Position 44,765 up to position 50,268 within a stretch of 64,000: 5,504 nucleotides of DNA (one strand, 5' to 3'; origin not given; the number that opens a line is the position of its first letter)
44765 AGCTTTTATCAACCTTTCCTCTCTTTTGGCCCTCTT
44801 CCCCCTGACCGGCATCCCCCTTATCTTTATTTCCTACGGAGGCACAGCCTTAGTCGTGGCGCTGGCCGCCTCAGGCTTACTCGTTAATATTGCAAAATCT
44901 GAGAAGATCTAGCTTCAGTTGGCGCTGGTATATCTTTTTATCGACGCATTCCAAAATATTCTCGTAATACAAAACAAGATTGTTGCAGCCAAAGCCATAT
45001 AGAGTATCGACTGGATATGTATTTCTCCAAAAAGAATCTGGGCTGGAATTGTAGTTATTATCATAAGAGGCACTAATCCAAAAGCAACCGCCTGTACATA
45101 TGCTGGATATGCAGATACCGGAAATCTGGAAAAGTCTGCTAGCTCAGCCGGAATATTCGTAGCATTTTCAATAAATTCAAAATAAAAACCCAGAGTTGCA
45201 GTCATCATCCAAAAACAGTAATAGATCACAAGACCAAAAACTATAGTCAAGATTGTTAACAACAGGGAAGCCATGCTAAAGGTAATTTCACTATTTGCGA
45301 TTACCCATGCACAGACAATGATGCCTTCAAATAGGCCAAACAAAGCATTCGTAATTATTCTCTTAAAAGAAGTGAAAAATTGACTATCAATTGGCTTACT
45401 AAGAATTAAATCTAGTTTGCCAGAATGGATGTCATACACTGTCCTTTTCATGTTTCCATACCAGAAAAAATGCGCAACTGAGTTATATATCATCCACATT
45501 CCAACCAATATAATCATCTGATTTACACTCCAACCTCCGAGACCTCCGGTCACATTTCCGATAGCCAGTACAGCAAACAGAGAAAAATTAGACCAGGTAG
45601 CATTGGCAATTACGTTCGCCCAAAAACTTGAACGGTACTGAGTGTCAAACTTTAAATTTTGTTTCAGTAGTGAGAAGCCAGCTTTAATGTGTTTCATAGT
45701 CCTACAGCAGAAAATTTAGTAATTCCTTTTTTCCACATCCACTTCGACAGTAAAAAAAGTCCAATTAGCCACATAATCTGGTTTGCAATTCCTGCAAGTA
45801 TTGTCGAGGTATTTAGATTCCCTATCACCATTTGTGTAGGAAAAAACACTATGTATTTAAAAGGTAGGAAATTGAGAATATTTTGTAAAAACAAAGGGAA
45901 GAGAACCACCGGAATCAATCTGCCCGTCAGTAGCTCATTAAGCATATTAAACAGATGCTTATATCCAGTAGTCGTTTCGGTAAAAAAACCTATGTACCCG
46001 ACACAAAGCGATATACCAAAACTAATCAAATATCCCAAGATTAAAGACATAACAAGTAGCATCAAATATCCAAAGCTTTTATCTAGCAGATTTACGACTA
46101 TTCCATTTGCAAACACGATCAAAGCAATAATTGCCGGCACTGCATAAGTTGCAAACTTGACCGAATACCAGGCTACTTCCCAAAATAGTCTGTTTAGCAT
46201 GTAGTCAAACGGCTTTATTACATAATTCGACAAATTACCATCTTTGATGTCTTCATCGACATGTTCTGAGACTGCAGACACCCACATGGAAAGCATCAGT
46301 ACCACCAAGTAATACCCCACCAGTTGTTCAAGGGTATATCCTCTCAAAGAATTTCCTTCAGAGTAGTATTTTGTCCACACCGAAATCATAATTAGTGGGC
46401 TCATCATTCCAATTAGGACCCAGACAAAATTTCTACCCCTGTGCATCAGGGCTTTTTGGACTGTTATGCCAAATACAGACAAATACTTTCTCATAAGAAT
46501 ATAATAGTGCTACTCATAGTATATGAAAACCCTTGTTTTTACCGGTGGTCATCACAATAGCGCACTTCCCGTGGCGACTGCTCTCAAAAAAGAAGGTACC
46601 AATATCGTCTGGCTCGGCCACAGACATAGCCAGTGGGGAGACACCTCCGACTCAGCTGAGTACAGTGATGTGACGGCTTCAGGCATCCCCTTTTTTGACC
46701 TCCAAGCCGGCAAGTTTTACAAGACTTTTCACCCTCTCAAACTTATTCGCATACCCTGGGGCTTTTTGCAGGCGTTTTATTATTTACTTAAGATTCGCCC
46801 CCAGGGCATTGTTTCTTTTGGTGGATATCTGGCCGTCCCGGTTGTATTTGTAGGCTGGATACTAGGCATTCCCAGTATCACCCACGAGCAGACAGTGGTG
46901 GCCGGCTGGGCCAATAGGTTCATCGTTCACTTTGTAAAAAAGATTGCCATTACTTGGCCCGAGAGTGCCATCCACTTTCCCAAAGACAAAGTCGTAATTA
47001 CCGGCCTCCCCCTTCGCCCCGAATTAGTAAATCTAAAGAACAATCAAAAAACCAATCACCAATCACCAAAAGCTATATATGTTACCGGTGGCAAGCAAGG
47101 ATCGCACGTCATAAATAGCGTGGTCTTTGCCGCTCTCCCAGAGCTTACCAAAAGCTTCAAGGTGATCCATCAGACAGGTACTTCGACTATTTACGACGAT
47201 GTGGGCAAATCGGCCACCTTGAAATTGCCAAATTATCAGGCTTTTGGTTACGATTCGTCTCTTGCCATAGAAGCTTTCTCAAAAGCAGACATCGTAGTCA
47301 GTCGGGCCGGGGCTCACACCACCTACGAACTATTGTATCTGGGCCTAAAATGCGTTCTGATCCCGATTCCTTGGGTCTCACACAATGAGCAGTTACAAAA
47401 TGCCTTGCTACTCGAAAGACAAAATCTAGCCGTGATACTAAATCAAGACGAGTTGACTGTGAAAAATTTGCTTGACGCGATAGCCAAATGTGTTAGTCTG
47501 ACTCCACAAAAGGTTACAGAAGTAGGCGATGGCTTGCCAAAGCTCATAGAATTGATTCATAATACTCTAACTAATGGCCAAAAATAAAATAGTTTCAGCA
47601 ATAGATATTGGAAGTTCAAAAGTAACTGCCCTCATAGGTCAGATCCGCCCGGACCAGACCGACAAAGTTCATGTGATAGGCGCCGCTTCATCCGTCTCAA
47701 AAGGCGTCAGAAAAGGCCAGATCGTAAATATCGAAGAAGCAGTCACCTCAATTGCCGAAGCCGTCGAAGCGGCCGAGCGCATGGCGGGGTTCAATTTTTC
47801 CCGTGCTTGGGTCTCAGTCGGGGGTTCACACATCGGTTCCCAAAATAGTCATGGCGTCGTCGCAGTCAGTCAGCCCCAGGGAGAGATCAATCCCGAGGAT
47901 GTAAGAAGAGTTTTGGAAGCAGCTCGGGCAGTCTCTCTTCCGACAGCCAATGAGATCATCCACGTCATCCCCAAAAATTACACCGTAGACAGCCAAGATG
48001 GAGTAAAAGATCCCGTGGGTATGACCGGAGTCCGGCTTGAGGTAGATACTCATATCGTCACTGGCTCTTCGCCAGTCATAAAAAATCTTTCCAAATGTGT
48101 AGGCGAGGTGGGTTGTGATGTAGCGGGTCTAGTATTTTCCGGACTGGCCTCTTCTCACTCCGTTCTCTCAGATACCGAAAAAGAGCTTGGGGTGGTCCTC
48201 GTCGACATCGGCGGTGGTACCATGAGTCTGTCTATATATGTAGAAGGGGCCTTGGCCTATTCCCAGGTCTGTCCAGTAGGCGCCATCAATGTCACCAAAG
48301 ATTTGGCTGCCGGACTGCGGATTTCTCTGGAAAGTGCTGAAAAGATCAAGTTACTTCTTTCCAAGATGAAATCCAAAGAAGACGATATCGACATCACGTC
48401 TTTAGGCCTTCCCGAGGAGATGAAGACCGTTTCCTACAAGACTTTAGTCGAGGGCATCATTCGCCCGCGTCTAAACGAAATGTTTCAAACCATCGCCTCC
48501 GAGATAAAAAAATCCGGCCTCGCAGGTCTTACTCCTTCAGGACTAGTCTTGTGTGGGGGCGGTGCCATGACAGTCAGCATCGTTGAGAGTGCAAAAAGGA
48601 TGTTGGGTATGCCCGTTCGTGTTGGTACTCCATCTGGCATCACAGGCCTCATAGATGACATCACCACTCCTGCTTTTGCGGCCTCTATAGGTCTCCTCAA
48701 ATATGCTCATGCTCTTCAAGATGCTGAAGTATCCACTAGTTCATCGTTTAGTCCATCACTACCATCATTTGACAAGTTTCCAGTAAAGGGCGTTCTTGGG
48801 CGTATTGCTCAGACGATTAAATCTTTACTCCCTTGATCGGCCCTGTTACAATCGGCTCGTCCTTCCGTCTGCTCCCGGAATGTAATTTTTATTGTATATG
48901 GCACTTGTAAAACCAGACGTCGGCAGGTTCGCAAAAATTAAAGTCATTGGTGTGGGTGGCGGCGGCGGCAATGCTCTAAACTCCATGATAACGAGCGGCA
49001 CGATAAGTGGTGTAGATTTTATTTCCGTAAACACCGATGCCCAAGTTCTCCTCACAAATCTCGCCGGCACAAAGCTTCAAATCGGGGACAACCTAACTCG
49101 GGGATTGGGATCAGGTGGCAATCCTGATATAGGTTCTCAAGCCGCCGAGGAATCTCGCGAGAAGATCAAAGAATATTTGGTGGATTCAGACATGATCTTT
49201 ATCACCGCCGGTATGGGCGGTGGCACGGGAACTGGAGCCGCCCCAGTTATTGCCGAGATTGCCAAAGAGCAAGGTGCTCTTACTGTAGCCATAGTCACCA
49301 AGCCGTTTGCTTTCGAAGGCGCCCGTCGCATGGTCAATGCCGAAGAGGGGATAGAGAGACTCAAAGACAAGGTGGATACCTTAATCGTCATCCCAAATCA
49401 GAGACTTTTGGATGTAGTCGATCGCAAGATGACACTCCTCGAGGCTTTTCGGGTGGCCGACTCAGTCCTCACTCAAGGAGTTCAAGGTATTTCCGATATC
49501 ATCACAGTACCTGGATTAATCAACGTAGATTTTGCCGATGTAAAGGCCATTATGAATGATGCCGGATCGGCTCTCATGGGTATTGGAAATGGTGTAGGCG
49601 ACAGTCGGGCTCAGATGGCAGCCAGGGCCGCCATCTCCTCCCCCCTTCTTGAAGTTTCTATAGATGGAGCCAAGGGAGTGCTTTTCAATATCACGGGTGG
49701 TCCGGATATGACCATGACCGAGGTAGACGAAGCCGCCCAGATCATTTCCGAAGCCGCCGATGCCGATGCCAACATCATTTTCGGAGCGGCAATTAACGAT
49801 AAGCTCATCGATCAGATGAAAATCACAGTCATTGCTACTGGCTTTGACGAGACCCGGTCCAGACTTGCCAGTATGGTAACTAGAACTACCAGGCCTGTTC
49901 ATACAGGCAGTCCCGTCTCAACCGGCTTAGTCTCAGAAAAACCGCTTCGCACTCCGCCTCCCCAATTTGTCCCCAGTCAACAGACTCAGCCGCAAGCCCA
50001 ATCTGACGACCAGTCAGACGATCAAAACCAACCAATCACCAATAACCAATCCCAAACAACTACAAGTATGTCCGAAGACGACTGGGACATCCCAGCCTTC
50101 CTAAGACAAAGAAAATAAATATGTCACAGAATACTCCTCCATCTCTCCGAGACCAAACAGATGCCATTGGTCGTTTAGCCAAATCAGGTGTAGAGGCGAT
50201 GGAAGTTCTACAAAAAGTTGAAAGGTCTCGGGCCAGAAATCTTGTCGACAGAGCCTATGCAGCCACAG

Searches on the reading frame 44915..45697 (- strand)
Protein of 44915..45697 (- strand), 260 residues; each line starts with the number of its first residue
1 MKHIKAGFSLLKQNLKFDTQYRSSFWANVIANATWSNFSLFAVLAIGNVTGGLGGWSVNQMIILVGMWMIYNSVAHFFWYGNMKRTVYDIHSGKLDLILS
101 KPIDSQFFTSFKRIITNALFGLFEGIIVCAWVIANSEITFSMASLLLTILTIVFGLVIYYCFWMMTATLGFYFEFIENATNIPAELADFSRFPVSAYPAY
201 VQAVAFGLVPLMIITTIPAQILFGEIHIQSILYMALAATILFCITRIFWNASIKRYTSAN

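Call 23: search_protein_families(library=pfam, proteins=[window:44915-45697:-], max_evalue=0.001)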
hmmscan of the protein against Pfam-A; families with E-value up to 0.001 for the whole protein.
window:44915-45697:- (260 aa): 1 family
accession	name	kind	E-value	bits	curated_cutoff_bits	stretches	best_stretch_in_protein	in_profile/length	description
PF06182.17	ABC2_membrane_6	-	1.7e-46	159.3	22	1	38-259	6-228/229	ABC-2 family transporter protein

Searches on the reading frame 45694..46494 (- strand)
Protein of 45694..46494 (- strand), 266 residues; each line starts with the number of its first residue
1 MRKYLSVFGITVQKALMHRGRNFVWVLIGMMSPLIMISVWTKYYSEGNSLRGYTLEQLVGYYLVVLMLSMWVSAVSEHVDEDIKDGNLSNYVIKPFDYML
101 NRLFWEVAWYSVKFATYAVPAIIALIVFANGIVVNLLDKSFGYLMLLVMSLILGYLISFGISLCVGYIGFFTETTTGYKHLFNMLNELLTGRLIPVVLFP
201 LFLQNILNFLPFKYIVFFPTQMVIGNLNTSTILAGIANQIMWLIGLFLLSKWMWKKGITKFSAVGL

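Call 24: search_protein_families(library=pfam, proteins=[window:45694-46494:-], max_evalue=0.001)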
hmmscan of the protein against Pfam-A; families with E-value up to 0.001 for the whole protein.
window:45694-46494:- (266 aa): 1 family
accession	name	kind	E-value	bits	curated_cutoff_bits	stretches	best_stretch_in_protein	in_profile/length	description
PF06182.17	ABC2_membrane_6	-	1.7e-24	87.3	22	1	39-265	10-229/229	ABC-2 family transporter protein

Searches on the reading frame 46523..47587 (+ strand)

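Call 24: search_protein_families(library=pfam, proteins=[window:46523-47587:+], max_evalue=0.001)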
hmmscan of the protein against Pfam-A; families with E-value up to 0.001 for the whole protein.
window:46523-47587:+ (354 aa): 2 families
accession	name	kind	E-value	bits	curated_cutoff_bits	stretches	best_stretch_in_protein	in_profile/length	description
PF04101.22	Glyco_tran_28_C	-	2.6e-28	99.6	22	1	185-325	2-142/166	Glycosyltransferase family 28 C-terminal domain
PF03033.26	Glyco_transf_28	-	1.5e-16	61.2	26.2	1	7-143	8-139/139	Glycosyltransferase family 28 N-terminal domain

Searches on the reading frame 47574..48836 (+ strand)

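Call 24: search_protein_families(library=pfam, proteins=[window:47574-48836:+], max_evalue=0.001)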
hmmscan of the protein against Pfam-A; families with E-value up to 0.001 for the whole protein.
window:47574-48836:+ (420 aa): 4 families
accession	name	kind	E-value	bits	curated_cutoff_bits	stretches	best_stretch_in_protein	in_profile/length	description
PF02491.25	SHS2_FTSA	-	1.7e-32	112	25.4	1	84-163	1-79/79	SHS2 domain inserted in FTSA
PF14450.12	FtsA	-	3.2e-32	112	31.8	2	208-373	1-127/127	Cell division protein FtsA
PF06723.19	MreB_Mbl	-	9.4e-06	25.1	27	1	201-351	141-304/327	MreB/Mbl protein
PF11104.14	PilM_2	-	1.2e-05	24.9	27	0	195-260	170-235/340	Type IV pilus assembly protein PilM;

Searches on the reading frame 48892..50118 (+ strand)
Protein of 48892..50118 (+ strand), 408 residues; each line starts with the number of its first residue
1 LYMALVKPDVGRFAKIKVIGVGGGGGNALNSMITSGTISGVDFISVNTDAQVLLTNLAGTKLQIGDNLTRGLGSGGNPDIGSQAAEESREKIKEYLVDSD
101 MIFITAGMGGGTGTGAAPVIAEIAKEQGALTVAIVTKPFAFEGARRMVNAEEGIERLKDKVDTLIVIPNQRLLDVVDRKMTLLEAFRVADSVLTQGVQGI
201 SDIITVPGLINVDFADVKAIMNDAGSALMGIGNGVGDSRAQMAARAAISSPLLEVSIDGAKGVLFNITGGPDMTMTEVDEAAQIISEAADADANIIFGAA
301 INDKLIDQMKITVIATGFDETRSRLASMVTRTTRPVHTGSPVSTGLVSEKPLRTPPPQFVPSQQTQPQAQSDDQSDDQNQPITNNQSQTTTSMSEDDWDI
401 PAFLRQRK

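Call 24: search_protein_families(library=pfam, proteins=[window:48892-50118:+], max_evalue=0.001)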
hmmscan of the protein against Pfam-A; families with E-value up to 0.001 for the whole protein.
window:48892-50118:+ (408 aa): 2 families
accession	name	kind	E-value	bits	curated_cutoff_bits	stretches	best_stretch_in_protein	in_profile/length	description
PF00091.31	Tubulin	-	6.5e-52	177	33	1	15-176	1-189/190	Tubulin/FtsZ family, GTPase domain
PF12327.13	FtsZ_C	-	1.3e-35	122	27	1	225-319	1-95/95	FtsZ family, C-terminal domain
